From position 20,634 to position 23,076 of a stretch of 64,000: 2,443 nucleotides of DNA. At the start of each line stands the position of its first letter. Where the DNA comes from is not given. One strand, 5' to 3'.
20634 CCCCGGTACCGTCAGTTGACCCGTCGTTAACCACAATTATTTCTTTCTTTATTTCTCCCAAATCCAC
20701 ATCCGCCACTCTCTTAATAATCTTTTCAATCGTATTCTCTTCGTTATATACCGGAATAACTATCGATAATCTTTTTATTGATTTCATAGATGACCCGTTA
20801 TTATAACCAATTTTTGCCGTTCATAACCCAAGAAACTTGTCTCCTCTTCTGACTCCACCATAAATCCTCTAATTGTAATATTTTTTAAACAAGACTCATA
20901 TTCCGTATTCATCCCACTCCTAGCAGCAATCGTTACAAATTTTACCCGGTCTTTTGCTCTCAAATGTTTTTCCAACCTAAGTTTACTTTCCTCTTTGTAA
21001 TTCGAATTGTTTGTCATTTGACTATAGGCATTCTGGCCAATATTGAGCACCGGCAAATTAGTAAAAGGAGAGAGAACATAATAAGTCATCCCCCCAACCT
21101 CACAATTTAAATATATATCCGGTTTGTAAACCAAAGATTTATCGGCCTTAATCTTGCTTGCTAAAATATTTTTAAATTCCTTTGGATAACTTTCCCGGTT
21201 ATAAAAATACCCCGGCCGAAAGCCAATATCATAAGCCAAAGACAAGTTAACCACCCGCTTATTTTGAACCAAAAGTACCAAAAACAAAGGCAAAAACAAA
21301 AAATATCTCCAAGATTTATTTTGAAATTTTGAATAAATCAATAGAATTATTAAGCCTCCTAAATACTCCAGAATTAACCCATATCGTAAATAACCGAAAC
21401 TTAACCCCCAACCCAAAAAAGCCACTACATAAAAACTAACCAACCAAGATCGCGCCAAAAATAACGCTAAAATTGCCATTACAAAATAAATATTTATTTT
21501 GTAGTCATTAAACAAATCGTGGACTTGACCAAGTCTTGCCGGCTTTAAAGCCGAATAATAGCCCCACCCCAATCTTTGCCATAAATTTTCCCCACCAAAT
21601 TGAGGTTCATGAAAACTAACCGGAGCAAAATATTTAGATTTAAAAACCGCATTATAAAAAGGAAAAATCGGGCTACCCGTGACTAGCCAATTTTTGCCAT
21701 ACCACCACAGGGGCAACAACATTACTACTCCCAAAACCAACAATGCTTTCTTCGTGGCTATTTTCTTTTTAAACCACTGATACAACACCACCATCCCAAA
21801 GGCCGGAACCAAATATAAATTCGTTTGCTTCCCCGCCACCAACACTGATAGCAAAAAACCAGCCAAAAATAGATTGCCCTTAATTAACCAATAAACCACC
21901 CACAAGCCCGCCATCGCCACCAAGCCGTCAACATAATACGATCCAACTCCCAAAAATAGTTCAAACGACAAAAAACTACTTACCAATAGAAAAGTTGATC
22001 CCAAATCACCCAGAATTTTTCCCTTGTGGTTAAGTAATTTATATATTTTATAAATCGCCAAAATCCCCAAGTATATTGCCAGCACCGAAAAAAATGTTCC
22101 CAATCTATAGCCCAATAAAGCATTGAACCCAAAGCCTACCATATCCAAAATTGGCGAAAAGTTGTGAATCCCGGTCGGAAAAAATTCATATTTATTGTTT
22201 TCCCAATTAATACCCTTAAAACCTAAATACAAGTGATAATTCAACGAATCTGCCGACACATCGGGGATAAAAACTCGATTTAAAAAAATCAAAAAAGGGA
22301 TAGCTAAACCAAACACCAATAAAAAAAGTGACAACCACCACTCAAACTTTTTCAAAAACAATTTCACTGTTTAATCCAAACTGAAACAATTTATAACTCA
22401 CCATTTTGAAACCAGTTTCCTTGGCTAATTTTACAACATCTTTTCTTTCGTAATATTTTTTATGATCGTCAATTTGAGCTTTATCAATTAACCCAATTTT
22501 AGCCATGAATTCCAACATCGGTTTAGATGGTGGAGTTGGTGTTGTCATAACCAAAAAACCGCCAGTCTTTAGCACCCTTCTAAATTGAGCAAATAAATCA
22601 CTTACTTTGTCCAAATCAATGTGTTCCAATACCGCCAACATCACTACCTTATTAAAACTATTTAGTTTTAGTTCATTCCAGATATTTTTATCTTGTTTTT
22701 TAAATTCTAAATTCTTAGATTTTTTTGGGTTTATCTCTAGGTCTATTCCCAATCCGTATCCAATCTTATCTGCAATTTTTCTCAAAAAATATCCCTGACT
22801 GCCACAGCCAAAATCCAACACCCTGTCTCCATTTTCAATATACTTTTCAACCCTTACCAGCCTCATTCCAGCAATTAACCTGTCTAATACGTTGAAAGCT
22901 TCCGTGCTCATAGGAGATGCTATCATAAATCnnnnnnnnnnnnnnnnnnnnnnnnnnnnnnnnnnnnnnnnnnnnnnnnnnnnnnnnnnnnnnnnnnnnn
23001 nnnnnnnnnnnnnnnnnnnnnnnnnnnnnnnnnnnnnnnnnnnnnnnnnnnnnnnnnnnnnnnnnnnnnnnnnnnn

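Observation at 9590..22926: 13-kb translationally coupled minus-strand operon: methyltransferase, three stacked GtrB-like GT2 / GT-C modules, Wzm/Wzt exporter and a trailing methyltransferase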

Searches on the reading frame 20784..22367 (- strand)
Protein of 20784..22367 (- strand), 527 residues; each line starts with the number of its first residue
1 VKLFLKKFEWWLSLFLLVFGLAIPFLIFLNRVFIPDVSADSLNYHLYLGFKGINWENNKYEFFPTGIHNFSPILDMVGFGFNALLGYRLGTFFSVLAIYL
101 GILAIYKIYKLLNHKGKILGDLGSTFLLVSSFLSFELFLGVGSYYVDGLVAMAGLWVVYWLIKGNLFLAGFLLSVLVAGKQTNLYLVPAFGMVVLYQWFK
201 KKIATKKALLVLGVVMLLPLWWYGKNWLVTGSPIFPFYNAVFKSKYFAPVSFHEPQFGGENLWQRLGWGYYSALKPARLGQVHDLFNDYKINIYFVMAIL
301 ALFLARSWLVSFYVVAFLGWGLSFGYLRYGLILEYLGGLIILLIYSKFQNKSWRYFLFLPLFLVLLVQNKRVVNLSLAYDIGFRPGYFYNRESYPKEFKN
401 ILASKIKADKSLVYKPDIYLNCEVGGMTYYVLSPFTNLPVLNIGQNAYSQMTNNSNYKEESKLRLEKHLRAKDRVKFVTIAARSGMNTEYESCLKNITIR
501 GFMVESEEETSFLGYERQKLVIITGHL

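Call 6: search_protein_families(library=pfam, proteins=[window:20784-22367:-], max_evalue=0.01)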
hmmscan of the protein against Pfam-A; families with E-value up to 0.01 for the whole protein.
window:20784-22367:- (527 aa): 0 families

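Call 12: search_protein_families(library=ncbifam, proteins=[window:20784-22367:-], max_evalue=0.01)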
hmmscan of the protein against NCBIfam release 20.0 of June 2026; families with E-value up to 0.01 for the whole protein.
window:20784-22367:- (527 aa): 0 families

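Call 23: find_homologous_proteins(query=window:20784-22367:-, max_evalue=0.001)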
Query window:20784-22367:- (527 aa): 63 proteins with E <= 0.001 among 8000 candidates.
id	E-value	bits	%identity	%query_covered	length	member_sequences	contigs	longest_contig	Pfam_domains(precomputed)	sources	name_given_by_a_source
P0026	0.0e+0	1177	100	100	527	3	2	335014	-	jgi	jgi:hypothetical protein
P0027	1.4e-218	745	64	100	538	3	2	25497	PF26626.1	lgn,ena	-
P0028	2.2e-183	629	57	99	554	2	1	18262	PF26626.1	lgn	-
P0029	1.9e-182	626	59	97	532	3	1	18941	PF26626.1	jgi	-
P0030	3.0e-180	619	56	99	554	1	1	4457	-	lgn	-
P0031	7.7e-178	611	55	100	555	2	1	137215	-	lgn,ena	-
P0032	3.8e-177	609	54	100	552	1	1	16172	PF13231.13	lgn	-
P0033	1.7e-176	606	54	99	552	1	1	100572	-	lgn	-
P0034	1.2e-175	604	54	100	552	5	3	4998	PF13231.13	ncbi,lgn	-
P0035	2.8e-174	599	55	99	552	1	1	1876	-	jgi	jgi:hypothetical protein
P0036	6.9e-174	598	53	100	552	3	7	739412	PF13231.13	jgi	jgi:hypothetical protein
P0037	8.0e-174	598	54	100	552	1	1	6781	PF13231.13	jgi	-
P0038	3.7e-172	592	55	94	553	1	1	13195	-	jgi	jgi:hypothetical protein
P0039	1.6e-170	587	55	94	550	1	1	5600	-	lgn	-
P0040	2.3e-170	586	52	100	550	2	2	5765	-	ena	-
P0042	7.1e-151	522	49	99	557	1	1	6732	PF13231.13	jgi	-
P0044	3.4e-141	490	50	95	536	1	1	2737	PF26626.1,PF13231.13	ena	-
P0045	3.3e-134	467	46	99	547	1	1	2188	PF13231.13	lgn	-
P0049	4.3e-129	450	48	96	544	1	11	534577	-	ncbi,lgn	-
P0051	5.0e-129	450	45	99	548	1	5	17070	PF13231.13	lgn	-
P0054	2.9e-128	447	43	96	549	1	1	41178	PF26626.1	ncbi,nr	ncbi:MAG: hypothetical protein PHX34_04270 [Candidatus Shapirobacteria bacterium]|nr:hypothetical pr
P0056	2.4e-127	444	43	96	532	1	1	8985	PF26626.1,PF13231.13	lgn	-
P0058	9.8e-127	442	45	94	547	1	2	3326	PF13231.13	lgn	-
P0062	1.5e-122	428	44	97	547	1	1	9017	PF13231.13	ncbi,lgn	-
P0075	3.6e-107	378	56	63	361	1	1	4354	PF26626.1,PF13231.13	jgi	jgi:hypothetical protein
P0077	1.6e-105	372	41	96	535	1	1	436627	PF13231.13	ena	-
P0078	2.9e-95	338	38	93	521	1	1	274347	PF13231.13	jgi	jgi:hypothetical protein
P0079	3.5e-95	338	39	96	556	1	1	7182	PF13231.13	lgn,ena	-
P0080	1.6e-93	333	38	96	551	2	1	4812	PF13231.13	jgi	-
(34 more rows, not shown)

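Call 34: search_solved_structures(query=A3, max_evalue=10)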
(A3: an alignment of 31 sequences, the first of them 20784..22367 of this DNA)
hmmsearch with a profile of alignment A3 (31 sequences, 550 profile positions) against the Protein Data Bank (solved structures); distinct sequences matched with E-value up to 10: 3.
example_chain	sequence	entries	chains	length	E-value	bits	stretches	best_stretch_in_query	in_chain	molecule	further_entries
7sqk_A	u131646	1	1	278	0.15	13.8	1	466-541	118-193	HAUS augmin-like complex subunit 1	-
5wkq_A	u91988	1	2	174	2.2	9.9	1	464-531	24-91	Invasin IpaB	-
3u0c_A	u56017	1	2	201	2.7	9.7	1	464-531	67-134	Invasin ipaB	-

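Call 59: find_encoding_contigs(protein=P0036, flank=8000, max_places=1)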
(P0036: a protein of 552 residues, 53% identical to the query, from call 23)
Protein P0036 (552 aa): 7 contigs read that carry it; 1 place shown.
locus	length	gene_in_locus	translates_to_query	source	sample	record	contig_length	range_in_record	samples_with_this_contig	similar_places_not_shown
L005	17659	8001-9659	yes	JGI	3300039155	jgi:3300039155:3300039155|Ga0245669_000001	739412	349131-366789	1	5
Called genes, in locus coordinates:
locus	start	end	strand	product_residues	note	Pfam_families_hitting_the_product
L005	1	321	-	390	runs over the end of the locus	PF13439:Glyco_transf_4, PF00534:Glycos_transf_1, PF13692:Glyco_trans_1_4, PF20706:GT4-conflict (weak)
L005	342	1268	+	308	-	PF03706:LPG_synthase_TM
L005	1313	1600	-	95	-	PF01381:HTH_3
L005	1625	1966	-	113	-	PF05973:Gp49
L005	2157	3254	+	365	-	PF00438:S-AdoMet_synt_N, PF02772:S-AdoMet_synt_M, PF02773:S-AdoMet_synt_C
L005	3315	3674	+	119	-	PF05635:23S_rRNA_IVP, PF22296:bAvd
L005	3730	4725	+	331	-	PF01073:3Beta_HSD, PF01370:Epimerase, PF02719:Polysacc_synt_2, PF04321:RmlD_sub_bind, PF13460:NAD_binding_10 (weak), PF16363:GDP_Man_Dehyd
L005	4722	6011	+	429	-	PF01210:NAD_Gly3P_dh_N (faint), PF03721:UDPG_MGDP_dh_N, PF03807:F420_oxidored (faint), PF00984:UDPG_MGDP_dh, PF03720:UDPG_MGDP_dh_C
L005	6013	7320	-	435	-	-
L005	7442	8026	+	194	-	PF13489:Methyltransf_23, PF02353:CMAS (weak), PF13847:Methyltransf_31 (faint), PF08241:Methyltransf_11 (weak), PF13649:Methyltransf_25 (faint)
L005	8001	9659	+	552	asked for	PF13231:PMT_2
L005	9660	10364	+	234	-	PF00535:Glycos_transf_2, PF10111:Glyco_tranf_2_2, PF13641:Glyco_tranf_2_3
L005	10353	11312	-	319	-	PF00535:Glycos_transf_2, PF10111:Glyco_tranf_2_2, PF13641:Glyco_tranf_2_3, PF13632:Glyco_trans_2_3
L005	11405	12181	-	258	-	PF04989:RMNT_CmcI, PF13578:Methyltransf_24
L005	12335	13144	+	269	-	PF01555:N6_N4_Mtase (faint), PF13489:Methyltransf_23, PF13847:Methyltransf_31, PF08241:Methyltransf_11, PF08242:Methyltransf_12, PF13649:Methyltransf_25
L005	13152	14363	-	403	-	PF21374:WsaF_N (weak), PF00534:Glycos_transf_1, PF13692:Glyco_trans_1_4, PF22772:WsaF_C, PF13524:Glyco_trans_1_2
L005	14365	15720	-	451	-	PF00534:Glycos_transf_1 (weak), PF13692:Glyco_trans_1_4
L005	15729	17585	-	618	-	PF00156:Pribosyltran, PF00535:Glycos_transf_2, PF13641:Glyco_tranf_2_3 (weak)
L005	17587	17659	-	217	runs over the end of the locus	PF08241:Methyltransf_11, PF13649:Methyltransf_25 (weak)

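Call 60: find_encoding_contigs(protein=P0049, flank=8000, max_places=1)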
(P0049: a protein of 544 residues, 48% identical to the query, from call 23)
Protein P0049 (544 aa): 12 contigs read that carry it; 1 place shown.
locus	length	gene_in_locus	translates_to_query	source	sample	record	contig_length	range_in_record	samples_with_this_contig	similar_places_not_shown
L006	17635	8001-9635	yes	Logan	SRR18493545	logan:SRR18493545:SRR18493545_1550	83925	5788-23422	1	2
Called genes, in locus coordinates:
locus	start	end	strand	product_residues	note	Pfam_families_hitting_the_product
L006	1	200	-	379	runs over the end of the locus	PF13439:Glyco_transf_4, PF00534:Glycos_transf_1, PF13692:Glyco_trans_1_4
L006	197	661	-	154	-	PF02643:DUF192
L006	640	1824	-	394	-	PF13439:Glyco_transf_4 (weak), PF20706:GT4-conflict, PF00534:Glycos_transf_1, PF13692:Glyco_trans_1_4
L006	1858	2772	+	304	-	PF03706:LPG_synthase_TM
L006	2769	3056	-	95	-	PF01381:HTH_3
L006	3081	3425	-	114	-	PF05973:Gp49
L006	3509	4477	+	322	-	PF01073:3Beta_HSD, PF01370:Epimerase, PF02719:Polysacc_synt_2, PF04321:RmlD_sub_bind, PF13460:NAD_binding_10 (faint), PF16363:GDP_Man_Dehyd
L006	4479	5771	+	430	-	PF01210:NAD_Gly3P_dh_N (faint), PF02737:3HCDH_N (faint), PF03721:UDPG_MGDP_dh_N, PF03807:F420_oxidored (faint), PF00984:UDPG_MGDP_dh, PF03720:UDPG_MGDP_dh_C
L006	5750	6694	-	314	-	PF00535:Glycos_transf_2, PF10111:Glyco_tranf_2_2, PF13641:Glyco_tranf_2_3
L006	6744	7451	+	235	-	PF00535:Glycos_transf_2, PF10111:Glyco_tranf_2_2, PF13506:Glyco_transf_21 (weak), PF13641:Glyco_tranf_2_3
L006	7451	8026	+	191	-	PF13489:Methyltransf_23, PF02353:CMAS (weak), PF13847:Methyltransf_31 (weak), PF08241:Methyltransf_11, PF13649:Methyltransf_25 (weak)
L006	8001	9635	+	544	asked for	-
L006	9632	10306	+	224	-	PF00535:Glycos_transf_2, PF10111:Glyco_tranf_2_2 (weak)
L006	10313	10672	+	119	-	PF10066:DUF2304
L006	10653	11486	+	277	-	PF01061:ABC2_membrane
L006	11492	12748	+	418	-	PF00005:ABC_tran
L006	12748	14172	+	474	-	PF13489:Methyltransf_23 (weak), PF08241:Methyltransf_11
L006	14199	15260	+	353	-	-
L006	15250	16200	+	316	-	PF13692:Glyco_trans_1_4, PF00534:Glycos_transf_1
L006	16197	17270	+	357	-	PF00534:Glycos_transf_1, PF13692:Glyco_trans_1_4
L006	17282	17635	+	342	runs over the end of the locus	PF00535:Glycos_transf_2, PF10111:Glyco_tranf_2_2, PF13641:Glyco_tranf_2_3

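Call 61: find_encoding_contigs(protein=P0078, flank=8000, max_places=1)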
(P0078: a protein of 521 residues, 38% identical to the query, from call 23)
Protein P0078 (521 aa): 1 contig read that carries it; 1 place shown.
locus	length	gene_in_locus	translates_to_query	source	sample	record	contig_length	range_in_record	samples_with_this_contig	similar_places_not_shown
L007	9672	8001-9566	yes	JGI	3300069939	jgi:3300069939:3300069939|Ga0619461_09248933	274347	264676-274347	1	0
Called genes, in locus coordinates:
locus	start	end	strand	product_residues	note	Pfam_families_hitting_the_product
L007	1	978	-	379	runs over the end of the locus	PF13439:Glyco_transf_4, PF00534:Glycos_transf_1, PF13692:Glyco_trans_1_4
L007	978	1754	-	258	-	PF00535:Glycos_transf_2, PF13641:Glyco_tranf_2_3, PF13632:Glyco_trans_2_3 (weak)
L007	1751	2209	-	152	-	PF02643:DUF192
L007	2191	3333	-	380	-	PF00534:Glycos_transf_1, PF13692:Glyco_trans_1_4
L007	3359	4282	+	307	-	PF03706:LPG_synthase_TM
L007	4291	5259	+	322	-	PF01073:3Beta_HSD, PF01370:Epimerase, PF02719:Polysacc_synt_2, PF04321:RmlD_sub_bind, PF05368:NmrA (faint), PF07993:NAD_binding_4 (weak), PF13460:NAD_binding_10 (weak), PF16363:GDP_Man_Dehyd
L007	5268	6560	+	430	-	PF03721:UDPG_MGDP_dh_N, PF00984:UDPG_MGDP_dh, PF03720:UDPG_MGDP_dh_C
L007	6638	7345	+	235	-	PF00535:Glycos_transf_2, PF10111:Glyco_tranf_2_2, PF13641:Glyco_tranf_2_3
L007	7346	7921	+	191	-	PF13489:Methyltransf_23, PF02353:CMAS (weak), PF13847:Methyltransf_31 (weak), PF08241:Methyltransf_11, PF13649:Methyltransf_25 (weak)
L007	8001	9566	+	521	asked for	PF13231:PMT_2 (weak)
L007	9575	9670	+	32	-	?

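Call 70: find_related_loci(query=A3, collection=genome_contigs, flank=10000)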
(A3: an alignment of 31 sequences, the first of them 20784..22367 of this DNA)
Query A3 (527 aa) in genome_contigs; peptide patterns used: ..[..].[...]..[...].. (x = any residue, [..] = any of these).
228 stretches matched a pattern; 179 encode a relative of the query (tblastn E <= 1e-3); the best 80 are kept; 79 distinct loci.
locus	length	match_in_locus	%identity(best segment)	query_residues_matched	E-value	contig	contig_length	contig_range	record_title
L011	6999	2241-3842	44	13-526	3e-127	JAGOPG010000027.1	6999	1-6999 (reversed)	Candidatus Shapirobacteria bacterium isolate Go_SlDig_bin_323 Go_SlDig_34642_length_6999_cov_11.925640, whole genome sho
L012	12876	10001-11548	45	30-526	3e-123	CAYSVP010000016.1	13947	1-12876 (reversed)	MAG TPA_asm: uncultured Gammaproteobacteria bacterium isolate SRP294416_co1_8 genome assembly, contig: NODE_9275_length_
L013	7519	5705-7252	44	30-526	6e-120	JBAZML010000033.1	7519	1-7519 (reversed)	MAG: Candidatus Shapirobacteria bacterium isolate SO_2017_LW4_41 scaffold_18944_c1_LW137-91_2017, whole genome shotgun s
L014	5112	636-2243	38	20-526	4e-96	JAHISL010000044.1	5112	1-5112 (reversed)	MAG: Patescibacteria group bacterium isolate MM_PC_MetaG.mb.172 MM_PC_MetaG.mb.172_k141_667137, whole genome shotgun seq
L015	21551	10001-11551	48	20-523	1e-130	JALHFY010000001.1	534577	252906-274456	MAG: Candidatus Shapirobacteria bacterium isolate 3-JJ_aug_S1_074 scaffold_13, whole genome shotgun sequence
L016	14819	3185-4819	29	25-527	2e-64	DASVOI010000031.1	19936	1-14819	MAG TPA_asm: Candidatus Saccharimonadales bacterium isolate SMAG_U3149 k141_568360, whole genome shotgun sequence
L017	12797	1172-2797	31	26-525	6e-62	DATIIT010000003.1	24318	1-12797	MAG TPA_asm: Candidatus Saccharimonadales bacterium isolate SMAG_U15672 k141_726535, whole genome shotgun sequence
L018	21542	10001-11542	28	17-518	1e-51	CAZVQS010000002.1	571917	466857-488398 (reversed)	MAG TPA_asm: uncultured Gammaproteobacteria bacterium isolate SRP278314_co2_148 genome assembly, contig: NODE_4_length_5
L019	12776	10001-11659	29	17-526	9e-40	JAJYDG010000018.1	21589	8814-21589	MAG: bacterium isolate BP9.bin89 NODE_4390_length_21589_cov_1.726773, whole genome shotgun sequence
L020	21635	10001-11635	27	26-526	1e-35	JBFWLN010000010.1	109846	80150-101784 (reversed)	MAG: Desulfobulbus sp. isolate CA_2019_NHSR_67 NODE_504_length_109846_cov_16.991451_NHSR, whole genome shotgun sequence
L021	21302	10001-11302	28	21-427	2e-29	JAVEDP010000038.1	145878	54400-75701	MAG: Pyrinomonadaceae bacterium isolate BP_18 scaffold_1770984, whole genome shotgun sequence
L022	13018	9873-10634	32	26-278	1e-27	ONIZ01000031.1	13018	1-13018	uncultured Firmicutes bacterium isolate RUG343 genome assembly, contig: scaffold_3461, whole genome shotgun sequence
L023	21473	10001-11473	26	22-503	3e-26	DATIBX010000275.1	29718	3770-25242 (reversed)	MAG TPA_asm: Pyrinomonadaceae bacterium isolate SMAG_U16301 k141_785147, whole genome shotgun sequence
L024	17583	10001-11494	26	35-517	3e-25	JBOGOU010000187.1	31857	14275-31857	MAG: Pyrinomonadaceae bacterium isolate H1-B1_maxbin2.bin.13 k127_1400917, whole genome shotgun sequence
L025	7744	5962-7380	25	14-467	3e-25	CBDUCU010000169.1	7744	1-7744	MAG TPA_asm: uncultured bacterium isolate ERR2431955_concoct_83 genome assembly, contig: ERZ23878311.7313, whole genome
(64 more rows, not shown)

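Call 83: search_protein_families(library=pfam, proteins=[P0027, P0032, P0054, L006:12748-14172:+], max_evalue=0.01)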
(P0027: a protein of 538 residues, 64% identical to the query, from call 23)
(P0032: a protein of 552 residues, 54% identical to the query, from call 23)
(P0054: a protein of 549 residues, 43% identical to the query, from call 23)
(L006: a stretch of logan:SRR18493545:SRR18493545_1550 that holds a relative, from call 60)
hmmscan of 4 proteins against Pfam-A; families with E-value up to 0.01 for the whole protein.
P0027 (538 aa): 0 families

P0032 (552 aa): 1 family
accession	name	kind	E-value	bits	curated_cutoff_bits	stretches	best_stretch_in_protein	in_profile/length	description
PF13231.12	PMT_2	-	5.9e-08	33.5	26.1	1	82-231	14-160/160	Dolichyl-phosphate-mannose-protein mannosyltransferase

P0054 (549 aa): 1 family
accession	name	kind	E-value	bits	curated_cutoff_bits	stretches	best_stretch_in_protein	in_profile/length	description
PF13231.12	PMT_2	-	9.4e-05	23.1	26.1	1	90-233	25-157/160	Dolichyl-phosphate-mannose-protein mannosyltransferase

L006:12748-14172:+ (474 aa): 6 families
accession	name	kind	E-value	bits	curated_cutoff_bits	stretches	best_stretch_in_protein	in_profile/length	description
PF08241.18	Methyltransf_11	-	4.2e-10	40.6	21.2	1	316-364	47-95/95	Methyltransferase domain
PF13489.12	Methyltransf_23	-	5e-06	26.8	27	1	268-369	14-121/164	Methyltransferase domain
PF13649.12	Methyltransf_25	-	0.00016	22.7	27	1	317-360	52-97/97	Methyltransferase domain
PF13847.12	Methyltransf_31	-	0.00085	19.5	27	1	318-366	61-111/145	Methyltransferase domain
PF01209.24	Ubie_methyltran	-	0.0046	16.8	20.1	0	316-364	103-151/233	ubiE/COQ5 methyltransferase family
PF08242.18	Methyltransf_12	-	0.0063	17.6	30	0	324-361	61-97/98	Methyltransferase domain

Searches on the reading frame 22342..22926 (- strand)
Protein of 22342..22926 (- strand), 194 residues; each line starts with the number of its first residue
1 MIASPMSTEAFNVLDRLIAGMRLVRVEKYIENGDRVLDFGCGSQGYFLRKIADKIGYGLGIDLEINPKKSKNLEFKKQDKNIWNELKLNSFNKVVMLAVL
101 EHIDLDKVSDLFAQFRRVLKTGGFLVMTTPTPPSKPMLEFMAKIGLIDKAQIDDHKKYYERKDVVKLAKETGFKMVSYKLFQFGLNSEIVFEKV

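Call 6: search_protein_families(library=pfam, proteins=[window:22342-22926:-], max_evalue=0.01)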
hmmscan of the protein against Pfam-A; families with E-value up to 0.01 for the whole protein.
window:22342-22926:- (194 aa): 8 families
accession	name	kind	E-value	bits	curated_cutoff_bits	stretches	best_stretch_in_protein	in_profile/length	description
PF13489.12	Methyltransf_23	-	1e-15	58.3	27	1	24-177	14-163/164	Methyltransferase domain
PF02353.26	CMAS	-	1.2e-09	38.3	27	1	30-182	60-219/273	Mycolic acid cyclopropane synthetase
PF08241.18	Methyltransf_11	-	1.6e-08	35.5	21.2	1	37-127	1-95/95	Methyltransferase domain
PF13649.12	Methyltransf_25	-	2.2e-07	31.9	27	1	36-123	1-97/97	Methyltransferase domain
PF08242.18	Methyltransf_12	-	1.4e-06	29.3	30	1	37-125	1-98/98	Methyltransferase domain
PF13847.12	Methyltransf_31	-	9.4e-06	25.8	27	1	31-136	2-114/145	Methyltransferase domain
PF07021.18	MetW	-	0.0032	17.5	21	1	25-100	6-85/193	Methionine biosynthesis protein MetW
PF08003.17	Methyltransf_9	-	0.0034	16.8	23.8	0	25-129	106-219/315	Protein of unknown function (DUF1698)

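Call 68: search_protein_families(library=ncbifam, proteins=[window:22342-22926:-], max_evalue=0.001)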
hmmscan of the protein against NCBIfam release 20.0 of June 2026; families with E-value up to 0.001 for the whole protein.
window:22342-22926:- (194 aa): 10 families
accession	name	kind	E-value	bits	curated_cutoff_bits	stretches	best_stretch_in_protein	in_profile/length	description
NF043040.1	corrin_prot_MT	hypoth_equivalog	3.7e-08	33.1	180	1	26-142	35-162/216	corrinoid protein-associated methyltransferase CpaM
NF045667.1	MTase_DVU1556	equivalog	3.1e-07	30.1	155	1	30-128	20-120/213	DVU_1556 family methyltransferase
TIGR02072.1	BioC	equivalog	1.9e-06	27.8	184.95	1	22-181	22-179/244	malonyl-ACP O-methyltransferase BioC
NF040538.1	methyl_ArsM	equivalog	4.4e-05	22.8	500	0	28-64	57-95/356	arsinothricin biosynthesis methyltransferase ArsM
TIGR02021.1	BchM-ChlM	equivalog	6.4e-05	22.5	158.9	1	23-185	45-210/218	magnesium protoporphyrin IX methyltransferase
TIGR01983.1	UbiG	equivalog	0.00015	21.1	102.95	1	33-130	50-154/228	bifunctional 2-polyprenyl-6-hydroxyphenol methylase/3-demethylubiquinol 3-O-methyltransferase UbiG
NF053839.1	CPFASynBruc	equivalog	0.00017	20.6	600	1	24-129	166-278/410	cyclopropane fatty acid synthase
NF041536.1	ArsM_DUF2284_UU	exception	0.00044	18.7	575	1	30-128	74-181/459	arsenite methyltransferase/DUF2284 domain selenoprotein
NF008686.0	PRK11705.1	equivalog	0.00047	19.3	400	1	23-129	158-267/383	cyclopropane fatty acyl phospholipid synthase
TIGR02081.1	metW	equivalog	0.00052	19.6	189.5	1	25-103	6-88/194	methionine biosynthesis protein MetW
